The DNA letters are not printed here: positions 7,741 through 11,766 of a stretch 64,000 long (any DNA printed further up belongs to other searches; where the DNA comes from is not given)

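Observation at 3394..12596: Locus encoding two giant collinear paralogous envelope proteins, a 319-aa anchored partner and an embedded membrane-bound XRE regulator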

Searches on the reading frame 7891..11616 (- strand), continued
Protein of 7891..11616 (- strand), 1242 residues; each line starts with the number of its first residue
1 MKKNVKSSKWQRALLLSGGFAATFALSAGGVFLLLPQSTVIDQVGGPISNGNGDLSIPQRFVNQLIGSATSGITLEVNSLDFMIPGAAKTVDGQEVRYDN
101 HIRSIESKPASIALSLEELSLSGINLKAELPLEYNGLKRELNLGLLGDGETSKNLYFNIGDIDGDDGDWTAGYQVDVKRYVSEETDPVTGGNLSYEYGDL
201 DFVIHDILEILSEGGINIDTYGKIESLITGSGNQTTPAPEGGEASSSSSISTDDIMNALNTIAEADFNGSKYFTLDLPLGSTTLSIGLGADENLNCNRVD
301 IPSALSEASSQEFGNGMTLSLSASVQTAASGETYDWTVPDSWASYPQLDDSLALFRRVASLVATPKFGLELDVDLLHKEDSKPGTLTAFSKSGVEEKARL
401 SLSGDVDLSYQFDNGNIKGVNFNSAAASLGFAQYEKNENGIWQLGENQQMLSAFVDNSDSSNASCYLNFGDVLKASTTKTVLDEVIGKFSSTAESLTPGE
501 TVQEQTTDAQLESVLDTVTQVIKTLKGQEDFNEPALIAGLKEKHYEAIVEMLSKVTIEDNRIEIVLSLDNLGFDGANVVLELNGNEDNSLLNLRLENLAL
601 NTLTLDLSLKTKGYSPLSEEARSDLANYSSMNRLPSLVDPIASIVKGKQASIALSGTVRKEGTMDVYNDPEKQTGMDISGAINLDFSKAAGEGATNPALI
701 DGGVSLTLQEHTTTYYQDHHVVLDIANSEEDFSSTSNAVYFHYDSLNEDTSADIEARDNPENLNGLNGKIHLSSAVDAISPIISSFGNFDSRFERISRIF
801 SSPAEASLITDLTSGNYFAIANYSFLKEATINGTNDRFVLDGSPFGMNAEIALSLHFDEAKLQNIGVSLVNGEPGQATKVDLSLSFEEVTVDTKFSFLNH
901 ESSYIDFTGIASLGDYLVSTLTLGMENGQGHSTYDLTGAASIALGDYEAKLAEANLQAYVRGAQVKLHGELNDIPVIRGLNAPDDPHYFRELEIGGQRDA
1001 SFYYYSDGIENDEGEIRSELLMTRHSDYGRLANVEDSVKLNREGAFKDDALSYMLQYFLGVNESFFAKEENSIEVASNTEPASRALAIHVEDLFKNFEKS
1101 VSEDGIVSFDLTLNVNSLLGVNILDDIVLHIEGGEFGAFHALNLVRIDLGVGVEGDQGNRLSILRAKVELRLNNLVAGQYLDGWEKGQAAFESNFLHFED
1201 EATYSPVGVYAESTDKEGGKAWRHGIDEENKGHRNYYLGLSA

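Call 60: list_cluster_members(proteins=[P0009, P0068, P0075, P0079, P0089, P0091, P0097, P0134, P0142, P0160])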
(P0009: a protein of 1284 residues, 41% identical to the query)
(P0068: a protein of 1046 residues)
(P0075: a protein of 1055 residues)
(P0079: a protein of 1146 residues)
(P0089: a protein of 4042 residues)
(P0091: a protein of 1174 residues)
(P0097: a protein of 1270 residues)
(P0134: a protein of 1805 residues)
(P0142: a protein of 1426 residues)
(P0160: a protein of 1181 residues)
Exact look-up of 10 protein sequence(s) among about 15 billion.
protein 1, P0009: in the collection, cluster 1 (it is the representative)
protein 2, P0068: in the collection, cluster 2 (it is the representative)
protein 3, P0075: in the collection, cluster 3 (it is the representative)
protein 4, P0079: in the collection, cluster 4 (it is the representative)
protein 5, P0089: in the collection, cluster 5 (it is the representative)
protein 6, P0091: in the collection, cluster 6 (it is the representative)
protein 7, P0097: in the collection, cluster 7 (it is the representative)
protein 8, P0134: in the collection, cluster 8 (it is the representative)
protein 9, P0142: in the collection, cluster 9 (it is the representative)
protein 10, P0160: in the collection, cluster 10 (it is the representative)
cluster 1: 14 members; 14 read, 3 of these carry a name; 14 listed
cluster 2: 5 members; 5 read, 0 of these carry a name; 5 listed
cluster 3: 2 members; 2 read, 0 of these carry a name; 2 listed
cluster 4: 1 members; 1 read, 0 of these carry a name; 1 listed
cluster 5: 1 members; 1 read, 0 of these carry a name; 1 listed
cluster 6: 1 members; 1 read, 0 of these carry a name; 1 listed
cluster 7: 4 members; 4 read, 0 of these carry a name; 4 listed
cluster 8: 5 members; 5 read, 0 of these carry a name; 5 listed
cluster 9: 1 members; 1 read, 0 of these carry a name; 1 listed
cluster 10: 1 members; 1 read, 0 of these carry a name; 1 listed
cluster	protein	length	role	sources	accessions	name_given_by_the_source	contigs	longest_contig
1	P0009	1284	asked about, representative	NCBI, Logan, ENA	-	-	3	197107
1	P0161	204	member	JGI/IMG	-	hypothetical protein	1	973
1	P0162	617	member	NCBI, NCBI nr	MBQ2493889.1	MAG: hypothetical protein II520_01490, partial [Bacilli bacterium] | hypothetical protein [Bacilli bacterium]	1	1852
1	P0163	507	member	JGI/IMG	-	hypothetical protein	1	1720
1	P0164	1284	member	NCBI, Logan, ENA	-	-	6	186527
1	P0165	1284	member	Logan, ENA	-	-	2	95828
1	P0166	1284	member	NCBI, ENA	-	-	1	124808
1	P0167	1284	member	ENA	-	-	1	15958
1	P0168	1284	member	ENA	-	-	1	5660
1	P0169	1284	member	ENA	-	-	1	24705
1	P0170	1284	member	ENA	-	-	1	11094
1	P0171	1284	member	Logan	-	-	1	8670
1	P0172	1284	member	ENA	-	-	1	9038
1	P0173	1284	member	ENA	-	-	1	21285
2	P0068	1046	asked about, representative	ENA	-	-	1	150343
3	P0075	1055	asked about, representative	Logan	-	-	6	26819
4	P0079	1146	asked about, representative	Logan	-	-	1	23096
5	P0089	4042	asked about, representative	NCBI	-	-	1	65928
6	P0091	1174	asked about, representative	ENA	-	-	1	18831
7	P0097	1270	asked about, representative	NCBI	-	-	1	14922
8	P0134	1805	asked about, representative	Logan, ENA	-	-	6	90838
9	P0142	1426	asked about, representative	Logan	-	-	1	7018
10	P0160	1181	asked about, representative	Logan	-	-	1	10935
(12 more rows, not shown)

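Call 85: fold_search(model_id=the predicted structure, library=viral)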
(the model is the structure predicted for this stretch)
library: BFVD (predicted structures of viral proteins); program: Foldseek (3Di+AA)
matches with E <= 10: 738; with E <= 0.001: 0
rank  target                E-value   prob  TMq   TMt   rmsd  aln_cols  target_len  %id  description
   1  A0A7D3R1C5            1.2e-03  0.23  0.07  0.08  30.3       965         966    7  Zinc finger RING/FYVE/PHD-type protein [Fadolivirus FV1/VV64]
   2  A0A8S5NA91            1.5e-03  0.21  0.05  0.09  44.7       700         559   10  Uncharacterized protein [Myoviridae sp. ctx322]
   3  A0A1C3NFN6            3.3e-03  0.16  0.04  0.10  29.5       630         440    7  (no name in the UniProt tables at hand)
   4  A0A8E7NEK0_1          3.5e-03  0.21  0.06  0.06  33.2       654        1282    8  (no name in the UniProt tables at hand)
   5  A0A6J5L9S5            5.7e-03  0.06  0.05  0.06  36.2      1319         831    8  Repeat domain in Vibrio, Colwellia, Bradyrhizobium and Shewanella [uncultured Caudovirales phage]
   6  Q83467                8.0e-03  0.09  0.06  0.08  27.6       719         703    8  Galectin domain-containing protein [Porcine adenovirus B serotype 4]
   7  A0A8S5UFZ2            9.7e-03  0.11  0.05  0.10  28.9       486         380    8  Beta clamp protein [Myoviridae sp. ctshb19]
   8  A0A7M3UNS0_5          1.1e-02  0.03  0.05  0.05  42.4      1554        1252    8  LamG-like jellyroll fold domain-containing protein [Pyramimonas orientalis virus]
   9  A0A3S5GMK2            1.1e-02  0.08  0.04  0.06  52.5       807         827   10  (no name in the UniProt tables at hand)
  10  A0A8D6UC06            1.5e-02  0.11  0.04  0.11  34.7       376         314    9  Tail protein [Enterococcus phage dArtagnan]
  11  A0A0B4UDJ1            1.8e-02  0.08  0.06  0.06  36.2       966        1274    9  Minor capsid protein [Thaumetopoea pityocampa cypovirus 5]
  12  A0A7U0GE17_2          1.8e-02  0.06  0.05  0.05  64.0      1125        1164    9  (no name in the UniProt tables at hand)
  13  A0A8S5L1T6            1.9e-02  0.08  0.04  0.09  42.4       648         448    9  Maturation protein [ssRNA phage Gerhypos.3_9]
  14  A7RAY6                1.9e-02  0.04  0.06  0.06  44.4      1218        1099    8  (no name in the UniProt tables at hand)
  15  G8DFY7                2.1e-02  0.08  0.04  0.09  23.8       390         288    8  (no name in the UniProt tables at hand)
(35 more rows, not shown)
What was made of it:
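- On Anti-phage defence or prophage proteins: The Foldseek viral library gave nothing at E<=1e-3 (call 85).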

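Call 100: search_protein_families(library=padloc, proteins=[window:7891-11616:-], max_evalue=0.01)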
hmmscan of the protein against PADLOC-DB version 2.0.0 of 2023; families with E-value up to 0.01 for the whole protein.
window:7891-11616:- (1242 aa): 0 families

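Call 101: search_protein_families(library=phrogs, proteins=[window:7891-11616:-], max_evalue=0.01)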
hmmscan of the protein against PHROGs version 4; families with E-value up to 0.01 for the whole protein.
window:7891-11616:- (1242 aa): 0 families

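Call 107: search_dna_similar(query=window:7891-11616:-, collection=plasmids, mode=protein, max_evalue=0.001, max_rows=5)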
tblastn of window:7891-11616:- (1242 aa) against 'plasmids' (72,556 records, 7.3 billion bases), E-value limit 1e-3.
No match.

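Call 108: search_dna_similar(query=window:7891-11616:-, collection=phages, mode=protein, max_evalue=0.001, max_rows=5)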
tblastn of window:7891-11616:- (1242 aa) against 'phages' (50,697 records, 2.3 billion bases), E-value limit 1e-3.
No match.
